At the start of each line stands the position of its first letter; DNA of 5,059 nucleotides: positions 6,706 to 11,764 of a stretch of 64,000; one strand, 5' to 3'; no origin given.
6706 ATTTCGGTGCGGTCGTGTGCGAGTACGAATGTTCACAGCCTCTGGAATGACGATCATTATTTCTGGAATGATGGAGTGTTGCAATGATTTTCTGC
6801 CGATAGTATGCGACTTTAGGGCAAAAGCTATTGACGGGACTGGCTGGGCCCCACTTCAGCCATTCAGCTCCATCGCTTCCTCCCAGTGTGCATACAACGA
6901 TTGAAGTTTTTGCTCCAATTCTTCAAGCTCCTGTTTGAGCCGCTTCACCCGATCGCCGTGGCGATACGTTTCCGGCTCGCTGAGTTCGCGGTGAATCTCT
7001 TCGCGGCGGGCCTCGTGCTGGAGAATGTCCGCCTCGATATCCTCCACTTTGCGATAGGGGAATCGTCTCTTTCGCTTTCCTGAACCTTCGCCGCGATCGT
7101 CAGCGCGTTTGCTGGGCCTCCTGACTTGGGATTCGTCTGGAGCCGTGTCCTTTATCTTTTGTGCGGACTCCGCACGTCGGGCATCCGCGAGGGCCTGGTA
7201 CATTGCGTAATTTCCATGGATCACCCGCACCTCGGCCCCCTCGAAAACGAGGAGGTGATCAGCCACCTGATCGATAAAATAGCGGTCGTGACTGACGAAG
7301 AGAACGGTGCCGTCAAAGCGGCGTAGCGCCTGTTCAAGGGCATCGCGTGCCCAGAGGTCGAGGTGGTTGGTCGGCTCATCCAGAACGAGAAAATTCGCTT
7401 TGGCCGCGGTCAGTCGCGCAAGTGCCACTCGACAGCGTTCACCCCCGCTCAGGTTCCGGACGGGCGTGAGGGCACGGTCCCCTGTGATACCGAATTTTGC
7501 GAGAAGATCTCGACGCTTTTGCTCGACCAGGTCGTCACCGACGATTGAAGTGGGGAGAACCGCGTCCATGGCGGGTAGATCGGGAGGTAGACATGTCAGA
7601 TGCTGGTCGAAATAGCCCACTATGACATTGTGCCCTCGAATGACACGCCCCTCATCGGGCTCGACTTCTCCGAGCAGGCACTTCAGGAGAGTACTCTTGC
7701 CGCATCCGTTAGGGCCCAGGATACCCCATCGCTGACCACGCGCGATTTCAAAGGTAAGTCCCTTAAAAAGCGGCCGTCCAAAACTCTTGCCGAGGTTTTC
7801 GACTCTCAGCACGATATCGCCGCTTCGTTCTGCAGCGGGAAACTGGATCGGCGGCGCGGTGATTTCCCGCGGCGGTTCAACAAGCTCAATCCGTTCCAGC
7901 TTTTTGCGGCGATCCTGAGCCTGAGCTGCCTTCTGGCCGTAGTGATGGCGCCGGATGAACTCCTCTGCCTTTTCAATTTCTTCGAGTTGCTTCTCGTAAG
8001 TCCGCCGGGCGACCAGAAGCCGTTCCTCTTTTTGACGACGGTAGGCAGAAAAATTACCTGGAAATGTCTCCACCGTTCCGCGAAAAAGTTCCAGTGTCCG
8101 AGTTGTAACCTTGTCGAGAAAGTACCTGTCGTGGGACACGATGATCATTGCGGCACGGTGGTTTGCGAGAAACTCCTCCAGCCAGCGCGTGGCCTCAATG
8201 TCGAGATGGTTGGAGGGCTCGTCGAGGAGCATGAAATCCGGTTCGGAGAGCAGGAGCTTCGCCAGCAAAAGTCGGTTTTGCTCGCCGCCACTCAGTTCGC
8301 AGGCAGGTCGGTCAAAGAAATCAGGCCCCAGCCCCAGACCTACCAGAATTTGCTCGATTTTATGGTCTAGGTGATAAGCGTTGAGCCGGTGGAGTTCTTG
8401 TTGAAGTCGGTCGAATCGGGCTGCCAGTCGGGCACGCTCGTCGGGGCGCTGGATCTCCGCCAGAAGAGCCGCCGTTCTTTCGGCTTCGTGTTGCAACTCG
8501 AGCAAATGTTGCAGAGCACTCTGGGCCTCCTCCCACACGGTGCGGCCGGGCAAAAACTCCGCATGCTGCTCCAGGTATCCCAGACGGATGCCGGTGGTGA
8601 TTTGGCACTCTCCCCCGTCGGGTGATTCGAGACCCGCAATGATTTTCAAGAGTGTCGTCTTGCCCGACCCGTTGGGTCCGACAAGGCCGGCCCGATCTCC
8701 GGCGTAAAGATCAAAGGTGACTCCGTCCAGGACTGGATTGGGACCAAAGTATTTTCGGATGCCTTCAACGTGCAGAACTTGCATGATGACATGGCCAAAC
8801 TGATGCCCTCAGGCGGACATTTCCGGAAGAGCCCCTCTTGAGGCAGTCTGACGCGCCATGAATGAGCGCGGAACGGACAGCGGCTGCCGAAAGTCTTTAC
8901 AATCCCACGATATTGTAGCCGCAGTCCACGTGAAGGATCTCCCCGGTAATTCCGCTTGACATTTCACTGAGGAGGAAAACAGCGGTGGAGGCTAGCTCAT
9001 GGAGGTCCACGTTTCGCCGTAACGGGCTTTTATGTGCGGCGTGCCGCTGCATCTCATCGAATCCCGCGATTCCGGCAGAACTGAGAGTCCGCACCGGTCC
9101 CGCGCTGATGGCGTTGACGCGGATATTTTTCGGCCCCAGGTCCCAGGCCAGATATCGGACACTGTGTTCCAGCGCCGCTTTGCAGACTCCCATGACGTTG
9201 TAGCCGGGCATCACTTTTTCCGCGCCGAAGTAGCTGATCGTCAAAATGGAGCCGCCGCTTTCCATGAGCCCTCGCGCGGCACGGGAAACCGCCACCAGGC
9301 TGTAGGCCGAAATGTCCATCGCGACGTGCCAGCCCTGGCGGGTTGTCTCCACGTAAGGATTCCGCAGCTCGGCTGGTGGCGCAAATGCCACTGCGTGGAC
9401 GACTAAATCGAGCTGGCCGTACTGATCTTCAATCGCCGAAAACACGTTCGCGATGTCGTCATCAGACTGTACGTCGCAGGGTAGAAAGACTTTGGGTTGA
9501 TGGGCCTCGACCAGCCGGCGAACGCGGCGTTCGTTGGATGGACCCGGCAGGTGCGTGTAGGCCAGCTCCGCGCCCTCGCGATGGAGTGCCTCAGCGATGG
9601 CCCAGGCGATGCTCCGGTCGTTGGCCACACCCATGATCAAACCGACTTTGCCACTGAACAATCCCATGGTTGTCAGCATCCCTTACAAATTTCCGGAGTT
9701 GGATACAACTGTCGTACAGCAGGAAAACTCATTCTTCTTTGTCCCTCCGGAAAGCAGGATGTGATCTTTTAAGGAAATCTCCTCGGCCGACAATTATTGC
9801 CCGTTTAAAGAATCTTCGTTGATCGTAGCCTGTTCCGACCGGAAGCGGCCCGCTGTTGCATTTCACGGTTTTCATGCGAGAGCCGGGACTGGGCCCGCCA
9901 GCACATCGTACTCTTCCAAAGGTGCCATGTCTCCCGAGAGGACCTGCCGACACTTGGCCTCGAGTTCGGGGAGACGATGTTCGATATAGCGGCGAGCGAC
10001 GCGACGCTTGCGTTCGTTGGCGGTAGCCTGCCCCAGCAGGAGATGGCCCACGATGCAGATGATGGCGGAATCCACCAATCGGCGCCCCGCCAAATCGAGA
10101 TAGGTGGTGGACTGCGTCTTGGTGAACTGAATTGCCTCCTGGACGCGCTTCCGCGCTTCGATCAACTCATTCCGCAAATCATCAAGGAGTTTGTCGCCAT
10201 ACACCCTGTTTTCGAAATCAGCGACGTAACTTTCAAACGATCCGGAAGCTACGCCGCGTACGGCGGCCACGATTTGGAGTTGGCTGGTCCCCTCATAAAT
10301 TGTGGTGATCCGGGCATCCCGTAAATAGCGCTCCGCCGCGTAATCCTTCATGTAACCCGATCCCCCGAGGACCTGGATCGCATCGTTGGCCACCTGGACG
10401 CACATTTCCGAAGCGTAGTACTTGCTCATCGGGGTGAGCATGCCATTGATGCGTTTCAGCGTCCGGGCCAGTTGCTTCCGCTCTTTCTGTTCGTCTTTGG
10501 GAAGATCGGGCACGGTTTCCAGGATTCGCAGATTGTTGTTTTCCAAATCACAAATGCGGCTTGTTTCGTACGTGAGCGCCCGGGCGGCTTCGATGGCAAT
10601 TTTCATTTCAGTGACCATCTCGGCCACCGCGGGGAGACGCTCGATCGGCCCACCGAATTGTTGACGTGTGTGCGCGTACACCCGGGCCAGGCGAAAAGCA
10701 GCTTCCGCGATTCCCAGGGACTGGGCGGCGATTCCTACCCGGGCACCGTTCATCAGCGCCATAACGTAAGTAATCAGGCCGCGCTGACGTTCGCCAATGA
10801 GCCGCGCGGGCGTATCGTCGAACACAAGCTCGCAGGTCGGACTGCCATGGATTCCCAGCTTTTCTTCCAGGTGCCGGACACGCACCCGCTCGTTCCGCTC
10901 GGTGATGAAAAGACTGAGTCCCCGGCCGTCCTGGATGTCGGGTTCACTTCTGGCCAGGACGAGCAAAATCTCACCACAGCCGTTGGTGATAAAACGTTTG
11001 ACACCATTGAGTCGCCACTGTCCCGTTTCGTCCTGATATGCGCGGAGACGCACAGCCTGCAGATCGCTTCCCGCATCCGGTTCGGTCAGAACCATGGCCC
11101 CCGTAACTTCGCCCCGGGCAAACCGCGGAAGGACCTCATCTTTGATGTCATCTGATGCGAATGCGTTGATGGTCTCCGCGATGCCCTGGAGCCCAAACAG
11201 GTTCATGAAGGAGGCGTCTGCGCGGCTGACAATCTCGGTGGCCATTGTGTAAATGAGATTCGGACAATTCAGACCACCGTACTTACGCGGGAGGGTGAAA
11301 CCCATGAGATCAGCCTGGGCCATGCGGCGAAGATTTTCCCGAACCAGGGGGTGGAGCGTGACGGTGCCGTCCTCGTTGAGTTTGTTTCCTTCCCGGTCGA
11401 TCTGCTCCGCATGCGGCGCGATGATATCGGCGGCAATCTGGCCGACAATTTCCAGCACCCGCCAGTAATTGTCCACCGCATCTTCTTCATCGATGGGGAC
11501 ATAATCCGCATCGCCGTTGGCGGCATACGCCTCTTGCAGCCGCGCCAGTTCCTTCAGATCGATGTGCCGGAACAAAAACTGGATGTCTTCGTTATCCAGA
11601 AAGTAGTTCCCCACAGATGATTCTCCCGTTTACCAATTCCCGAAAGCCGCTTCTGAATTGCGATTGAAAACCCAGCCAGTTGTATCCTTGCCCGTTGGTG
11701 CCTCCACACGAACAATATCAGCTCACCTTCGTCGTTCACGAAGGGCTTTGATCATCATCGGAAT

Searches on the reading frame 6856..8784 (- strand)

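Call 18: search_protein_families(library=pfam, proteins=[window:6856-8784:-], max_evalue=0.001)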
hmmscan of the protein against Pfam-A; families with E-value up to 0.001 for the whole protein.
window:6856-8784:- (642 aa): 12 families
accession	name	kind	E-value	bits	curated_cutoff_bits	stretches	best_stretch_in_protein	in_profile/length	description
PF00005.33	ABC_tran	-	4.2e-56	189.8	25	2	341-473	2-137/137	ABC transporter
PF12848.13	ABC_tran_Xtn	-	5.8e-23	81.2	25.9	1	231-314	1-84/85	ABC transporter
PF13304.12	AAA_21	-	1.2e-21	78.5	27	1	32-55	2-25/304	AAA domain, putative AbiEii toxin, Type IV TA system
PF02463.25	SMC_N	-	3.8e-15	56.4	40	0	142-226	122-205/220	RecF/RecN/SMC N terminal domain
PF16326.10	ABC_tran_CTD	-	9.4e-11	42.2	32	1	578-636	8-66/69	ABC transporter C-terminal domain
PF13191.12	AAA_16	-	9.7e-10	39.6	32.6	1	355-489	29-154/167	AAA ATPase domain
PF13476.12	AAA_23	-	1.6e-09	39.2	27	0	4-49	2-39/201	AAA domain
PF13555.12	AAA_29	-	5.4e-07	29.7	27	0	340-367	12-39/61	P-loop containing region of AAA domain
PF00006.31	ATP-synt_ab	-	2.9e-05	24.3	29.5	0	345-373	9-37/213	ATP synthase alpha/beta family, nucleotide-binding domain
PF00004.35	AAA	-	0.00019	22.3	21.2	0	34-51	3-20/131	ATPase family associated with various cellular activities (AAA)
PF13173.12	AAA_14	-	0.00033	21.1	27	0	355-374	7-26/129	AAA domain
PF05729.18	NACHT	-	0.00058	20.2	26.7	0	34-50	5-21/167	NACHT domain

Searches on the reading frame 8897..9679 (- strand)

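Call 18: search_protein_families(library=pfam, proteins=[window:8897-9679:-], max_evalue=0.001)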
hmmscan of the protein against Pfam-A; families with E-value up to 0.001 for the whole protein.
window:8897-9679:- (260 aa): 2 families
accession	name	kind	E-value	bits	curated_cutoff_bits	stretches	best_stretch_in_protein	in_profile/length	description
PF13561.12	adh_short_C2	-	1.2e-89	300.4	27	1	17-256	1-236/236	Enoyl-(Acyl carrier protein) reductase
PF00106.31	adh_short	-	9.4e-22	77.9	26.6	1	20-199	8-185/195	short chain dehydrogenase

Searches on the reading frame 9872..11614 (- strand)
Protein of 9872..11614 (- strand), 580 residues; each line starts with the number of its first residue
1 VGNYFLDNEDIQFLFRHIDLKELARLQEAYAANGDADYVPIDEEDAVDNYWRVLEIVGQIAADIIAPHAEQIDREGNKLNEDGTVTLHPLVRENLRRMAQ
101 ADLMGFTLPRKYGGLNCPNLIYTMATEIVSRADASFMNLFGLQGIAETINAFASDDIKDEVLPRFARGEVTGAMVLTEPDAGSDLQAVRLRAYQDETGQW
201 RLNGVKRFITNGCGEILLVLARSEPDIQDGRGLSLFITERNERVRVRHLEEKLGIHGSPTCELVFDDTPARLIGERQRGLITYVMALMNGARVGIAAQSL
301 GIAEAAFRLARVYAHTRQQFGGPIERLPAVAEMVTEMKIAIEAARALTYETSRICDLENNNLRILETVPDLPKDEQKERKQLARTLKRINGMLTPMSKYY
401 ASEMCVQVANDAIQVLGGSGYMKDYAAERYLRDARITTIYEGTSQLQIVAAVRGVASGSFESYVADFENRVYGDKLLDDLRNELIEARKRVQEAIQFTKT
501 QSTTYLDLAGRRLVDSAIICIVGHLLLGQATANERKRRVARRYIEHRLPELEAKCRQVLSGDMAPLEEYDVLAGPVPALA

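Call 18: search_protein_families(library=pfam, proteins=[window:9872-11614:-], max_evalue=0.001)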
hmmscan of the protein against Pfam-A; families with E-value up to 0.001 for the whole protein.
window:9872-11614:- (580 aa): 6 families
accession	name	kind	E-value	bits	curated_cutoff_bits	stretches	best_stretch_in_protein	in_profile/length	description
PF00441.29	Acyl-CoA_dh_1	-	2.4e-34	119.1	22.4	2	391-449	85-143/150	Acyl-CoA dehydrogenase, C-terminal domain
PF02770.24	Acyl-CoA_dh_M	-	2e-20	73.2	33.3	1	173-267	1-96/97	Acyl-CoA dehydrogenase, middle domain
PF08028.16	Acyl-CoA_dh_2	-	1e-16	61.9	22.7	1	294-444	2-133/134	Acyl-CoA dehydrogenase, C-terminal domain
PF02771.21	Acyl-CoA_dh_N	-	3.2e-16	60.2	22.9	1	56-169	10-113/113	Acyl-CoA dehydrogenase, N-terminal domain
PF12186.13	AcylCoA_dehyd_C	-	3.1e-09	37.3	27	1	458-547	3-92/111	Acyl-CoA dehydrogenase C terminal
PF22924.1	ACOX_C_alpha1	-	3.1e-05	24.3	27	1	288-445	4-158/169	Acyl-CoA oxidase, C-alpha1 domain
